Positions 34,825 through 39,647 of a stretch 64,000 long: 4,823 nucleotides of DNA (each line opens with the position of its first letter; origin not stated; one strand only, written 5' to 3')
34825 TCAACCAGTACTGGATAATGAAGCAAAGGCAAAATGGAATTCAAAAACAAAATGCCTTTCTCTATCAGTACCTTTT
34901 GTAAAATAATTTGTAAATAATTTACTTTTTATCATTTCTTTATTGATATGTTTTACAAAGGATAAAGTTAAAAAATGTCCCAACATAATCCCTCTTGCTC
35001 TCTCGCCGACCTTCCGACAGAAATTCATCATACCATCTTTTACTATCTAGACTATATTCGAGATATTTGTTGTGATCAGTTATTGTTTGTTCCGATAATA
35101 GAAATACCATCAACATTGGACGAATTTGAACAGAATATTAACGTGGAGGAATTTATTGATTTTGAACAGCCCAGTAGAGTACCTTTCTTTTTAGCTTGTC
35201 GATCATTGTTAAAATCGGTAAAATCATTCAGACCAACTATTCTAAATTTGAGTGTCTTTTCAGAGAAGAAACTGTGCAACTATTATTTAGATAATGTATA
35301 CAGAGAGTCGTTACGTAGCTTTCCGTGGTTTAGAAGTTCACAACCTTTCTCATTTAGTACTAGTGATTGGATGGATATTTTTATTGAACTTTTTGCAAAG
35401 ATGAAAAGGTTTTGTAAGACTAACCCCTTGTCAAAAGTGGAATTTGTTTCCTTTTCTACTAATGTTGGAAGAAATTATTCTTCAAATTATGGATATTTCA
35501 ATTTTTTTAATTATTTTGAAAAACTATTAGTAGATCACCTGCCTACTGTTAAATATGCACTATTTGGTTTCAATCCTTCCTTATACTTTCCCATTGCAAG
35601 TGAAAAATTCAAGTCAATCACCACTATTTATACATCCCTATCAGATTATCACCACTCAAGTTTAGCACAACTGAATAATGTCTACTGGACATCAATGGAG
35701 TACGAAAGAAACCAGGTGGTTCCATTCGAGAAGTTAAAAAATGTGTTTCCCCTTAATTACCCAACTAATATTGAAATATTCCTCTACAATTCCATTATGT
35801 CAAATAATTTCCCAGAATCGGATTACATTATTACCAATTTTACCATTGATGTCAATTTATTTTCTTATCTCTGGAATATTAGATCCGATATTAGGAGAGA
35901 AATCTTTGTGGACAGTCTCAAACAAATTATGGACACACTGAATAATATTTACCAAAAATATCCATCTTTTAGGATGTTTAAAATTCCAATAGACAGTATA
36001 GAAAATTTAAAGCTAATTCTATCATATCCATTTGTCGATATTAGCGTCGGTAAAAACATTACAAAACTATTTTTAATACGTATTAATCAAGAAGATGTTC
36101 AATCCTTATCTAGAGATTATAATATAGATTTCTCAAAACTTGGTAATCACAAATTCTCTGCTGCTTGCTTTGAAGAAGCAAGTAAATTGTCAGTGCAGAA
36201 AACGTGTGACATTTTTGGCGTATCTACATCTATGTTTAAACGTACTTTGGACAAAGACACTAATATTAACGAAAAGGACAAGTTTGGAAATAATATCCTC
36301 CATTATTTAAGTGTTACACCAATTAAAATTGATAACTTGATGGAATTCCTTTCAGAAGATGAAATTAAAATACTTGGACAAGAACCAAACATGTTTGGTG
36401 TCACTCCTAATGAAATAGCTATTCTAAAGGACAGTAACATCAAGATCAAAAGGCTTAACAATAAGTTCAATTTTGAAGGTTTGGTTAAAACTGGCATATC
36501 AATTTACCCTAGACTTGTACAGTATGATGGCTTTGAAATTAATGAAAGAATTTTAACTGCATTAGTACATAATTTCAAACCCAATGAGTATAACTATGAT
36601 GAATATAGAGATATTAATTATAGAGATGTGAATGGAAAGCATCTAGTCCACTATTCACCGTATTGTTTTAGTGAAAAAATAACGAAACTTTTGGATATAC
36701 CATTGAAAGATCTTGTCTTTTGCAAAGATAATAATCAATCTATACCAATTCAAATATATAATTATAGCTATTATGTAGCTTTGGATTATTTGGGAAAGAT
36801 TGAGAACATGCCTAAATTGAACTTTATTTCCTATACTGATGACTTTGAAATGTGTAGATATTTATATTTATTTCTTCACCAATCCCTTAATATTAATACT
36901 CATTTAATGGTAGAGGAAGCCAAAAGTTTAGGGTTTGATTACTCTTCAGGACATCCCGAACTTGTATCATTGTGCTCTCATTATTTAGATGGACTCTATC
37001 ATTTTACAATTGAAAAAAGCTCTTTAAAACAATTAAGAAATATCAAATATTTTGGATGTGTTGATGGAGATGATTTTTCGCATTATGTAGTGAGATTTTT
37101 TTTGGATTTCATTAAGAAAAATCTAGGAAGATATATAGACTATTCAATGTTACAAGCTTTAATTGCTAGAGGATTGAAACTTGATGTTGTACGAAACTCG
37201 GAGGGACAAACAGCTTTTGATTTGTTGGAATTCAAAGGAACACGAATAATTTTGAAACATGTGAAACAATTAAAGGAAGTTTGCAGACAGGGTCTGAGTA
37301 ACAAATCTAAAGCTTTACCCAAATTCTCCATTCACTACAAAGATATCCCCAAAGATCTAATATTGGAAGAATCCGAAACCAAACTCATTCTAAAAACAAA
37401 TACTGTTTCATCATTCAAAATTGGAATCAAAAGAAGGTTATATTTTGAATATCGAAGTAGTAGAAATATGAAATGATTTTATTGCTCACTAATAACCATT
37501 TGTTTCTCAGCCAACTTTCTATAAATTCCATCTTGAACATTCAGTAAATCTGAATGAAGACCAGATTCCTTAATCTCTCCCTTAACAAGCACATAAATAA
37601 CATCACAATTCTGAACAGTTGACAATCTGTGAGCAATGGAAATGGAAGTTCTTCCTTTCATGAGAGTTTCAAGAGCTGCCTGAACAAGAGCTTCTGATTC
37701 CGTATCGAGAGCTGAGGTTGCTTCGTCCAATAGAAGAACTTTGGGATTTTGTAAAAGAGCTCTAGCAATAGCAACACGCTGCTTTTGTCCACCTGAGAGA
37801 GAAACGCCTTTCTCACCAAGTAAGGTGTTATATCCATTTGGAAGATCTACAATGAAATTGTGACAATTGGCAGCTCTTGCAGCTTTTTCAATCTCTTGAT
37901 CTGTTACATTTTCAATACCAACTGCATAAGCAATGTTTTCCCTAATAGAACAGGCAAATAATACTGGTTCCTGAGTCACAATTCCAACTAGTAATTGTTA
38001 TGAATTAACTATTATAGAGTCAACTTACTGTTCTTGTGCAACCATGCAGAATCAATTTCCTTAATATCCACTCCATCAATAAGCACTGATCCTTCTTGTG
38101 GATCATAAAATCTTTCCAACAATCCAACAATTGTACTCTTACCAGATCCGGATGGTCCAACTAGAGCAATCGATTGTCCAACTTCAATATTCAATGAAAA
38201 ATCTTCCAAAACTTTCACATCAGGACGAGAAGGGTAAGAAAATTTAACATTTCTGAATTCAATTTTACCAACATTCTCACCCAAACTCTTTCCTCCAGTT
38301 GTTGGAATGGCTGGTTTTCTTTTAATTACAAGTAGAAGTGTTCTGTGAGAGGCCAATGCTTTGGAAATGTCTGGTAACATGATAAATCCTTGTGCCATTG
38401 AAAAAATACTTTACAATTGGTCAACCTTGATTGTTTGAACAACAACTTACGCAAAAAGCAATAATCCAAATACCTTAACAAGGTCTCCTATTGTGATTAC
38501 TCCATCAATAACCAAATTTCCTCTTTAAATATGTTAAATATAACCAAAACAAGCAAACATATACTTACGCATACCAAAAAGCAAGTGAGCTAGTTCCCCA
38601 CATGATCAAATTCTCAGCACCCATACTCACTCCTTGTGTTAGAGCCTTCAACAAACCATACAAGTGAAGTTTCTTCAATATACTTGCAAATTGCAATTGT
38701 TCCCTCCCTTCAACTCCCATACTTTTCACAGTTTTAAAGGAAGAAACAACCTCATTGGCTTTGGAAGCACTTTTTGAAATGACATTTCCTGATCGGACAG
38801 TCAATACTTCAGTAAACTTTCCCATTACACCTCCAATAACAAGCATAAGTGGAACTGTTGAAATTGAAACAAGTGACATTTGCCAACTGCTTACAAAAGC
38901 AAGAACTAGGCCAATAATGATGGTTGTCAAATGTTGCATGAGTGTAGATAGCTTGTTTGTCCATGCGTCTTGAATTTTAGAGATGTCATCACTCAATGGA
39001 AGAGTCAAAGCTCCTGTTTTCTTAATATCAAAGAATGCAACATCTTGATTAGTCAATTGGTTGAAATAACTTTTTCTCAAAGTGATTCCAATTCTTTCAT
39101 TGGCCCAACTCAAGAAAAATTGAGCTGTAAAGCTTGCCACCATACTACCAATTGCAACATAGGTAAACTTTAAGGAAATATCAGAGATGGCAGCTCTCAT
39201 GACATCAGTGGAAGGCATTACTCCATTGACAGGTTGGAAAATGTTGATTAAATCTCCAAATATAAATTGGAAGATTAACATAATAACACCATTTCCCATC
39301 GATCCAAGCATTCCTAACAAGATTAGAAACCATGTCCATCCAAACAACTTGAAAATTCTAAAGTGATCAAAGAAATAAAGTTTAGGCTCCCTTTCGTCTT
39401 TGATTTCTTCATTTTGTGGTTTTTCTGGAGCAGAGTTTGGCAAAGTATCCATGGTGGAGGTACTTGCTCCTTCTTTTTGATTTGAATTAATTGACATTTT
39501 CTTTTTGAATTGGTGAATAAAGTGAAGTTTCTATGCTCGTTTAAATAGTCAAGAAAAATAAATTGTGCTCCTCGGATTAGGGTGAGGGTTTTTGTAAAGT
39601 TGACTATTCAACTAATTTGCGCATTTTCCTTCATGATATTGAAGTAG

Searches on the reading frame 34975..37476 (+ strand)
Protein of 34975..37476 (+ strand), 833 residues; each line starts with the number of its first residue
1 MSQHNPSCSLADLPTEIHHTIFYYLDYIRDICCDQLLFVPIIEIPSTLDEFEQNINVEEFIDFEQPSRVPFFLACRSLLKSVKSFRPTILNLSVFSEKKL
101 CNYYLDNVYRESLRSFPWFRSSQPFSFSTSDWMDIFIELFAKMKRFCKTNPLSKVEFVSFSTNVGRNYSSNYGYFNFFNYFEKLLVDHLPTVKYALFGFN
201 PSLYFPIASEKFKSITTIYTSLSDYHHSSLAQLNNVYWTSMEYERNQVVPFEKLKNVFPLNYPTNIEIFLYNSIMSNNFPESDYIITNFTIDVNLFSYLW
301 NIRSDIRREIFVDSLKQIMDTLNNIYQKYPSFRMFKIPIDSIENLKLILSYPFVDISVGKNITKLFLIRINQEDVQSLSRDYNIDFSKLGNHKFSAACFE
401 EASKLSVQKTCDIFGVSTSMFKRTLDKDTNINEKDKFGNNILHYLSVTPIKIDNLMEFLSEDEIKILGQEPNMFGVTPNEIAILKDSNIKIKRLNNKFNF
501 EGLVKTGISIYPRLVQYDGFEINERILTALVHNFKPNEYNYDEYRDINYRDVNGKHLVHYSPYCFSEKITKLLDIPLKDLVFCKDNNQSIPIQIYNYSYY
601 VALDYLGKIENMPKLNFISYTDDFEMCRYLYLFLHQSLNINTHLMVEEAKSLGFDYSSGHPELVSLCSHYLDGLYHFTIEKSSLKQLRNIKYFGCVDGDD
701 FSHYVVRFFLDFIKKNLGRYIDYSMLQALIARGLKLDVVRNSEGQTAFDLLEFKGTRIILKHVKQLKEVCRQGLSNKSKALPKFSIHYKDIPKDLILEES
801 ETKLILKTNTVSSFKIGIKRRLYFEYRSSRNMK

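Call 3: search_protein_families(library=pfam, proteins=[window:34975-37476:+], max_evalue=1)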
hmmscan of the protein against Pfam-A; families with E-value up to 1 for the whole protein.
window:34975-37476:+ (833 aa): 1 family
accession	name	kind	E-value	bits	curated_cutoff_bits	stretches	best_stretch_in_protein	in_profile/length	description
PF13637.12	Ank_4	-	0.002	18.9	22.7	0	420-444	12-36/50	Ankyrin repeats (many copies)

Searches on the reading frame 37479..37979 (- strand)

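Call 66: search_protein_families(library=pfam, proteins=[window:37479-37979:-], max_evalue=0.001)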
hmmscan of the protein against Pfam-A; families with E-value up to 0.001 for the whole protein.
window:37479-37979:- (166 aa): 3 families
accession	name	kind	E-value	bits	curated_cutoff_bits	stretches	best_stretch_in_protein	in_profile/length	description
PF00005.33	ABC_tran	-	3.1e-13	51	25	1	6-89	69-137/137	ABC transporter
PF02463.25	SMC_N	-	3.5e-05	23.8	40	1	42-133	135-213/220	RecF/RecN/SMC N terminal domain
PF09818.15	ABC_ATPase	-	0.00031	20.3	23.2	1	34-135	132-232/283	P-loop domain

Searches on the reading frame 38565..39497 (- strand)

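Call 66: search_protein_families(library=pfam, proteins=[window:38565-39497:-], max_evalue=0.001)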
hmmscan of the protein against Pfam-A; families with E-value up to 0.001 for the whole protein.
window:38565-39497:- (310 aa): 1 family
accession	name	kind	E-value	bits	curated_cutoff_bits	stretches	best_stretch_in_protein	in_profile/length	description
PF00664.28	ABC_membrane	-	4.9e-46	158.1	28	1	60-310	2-246/274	ABC transporter transmembrane region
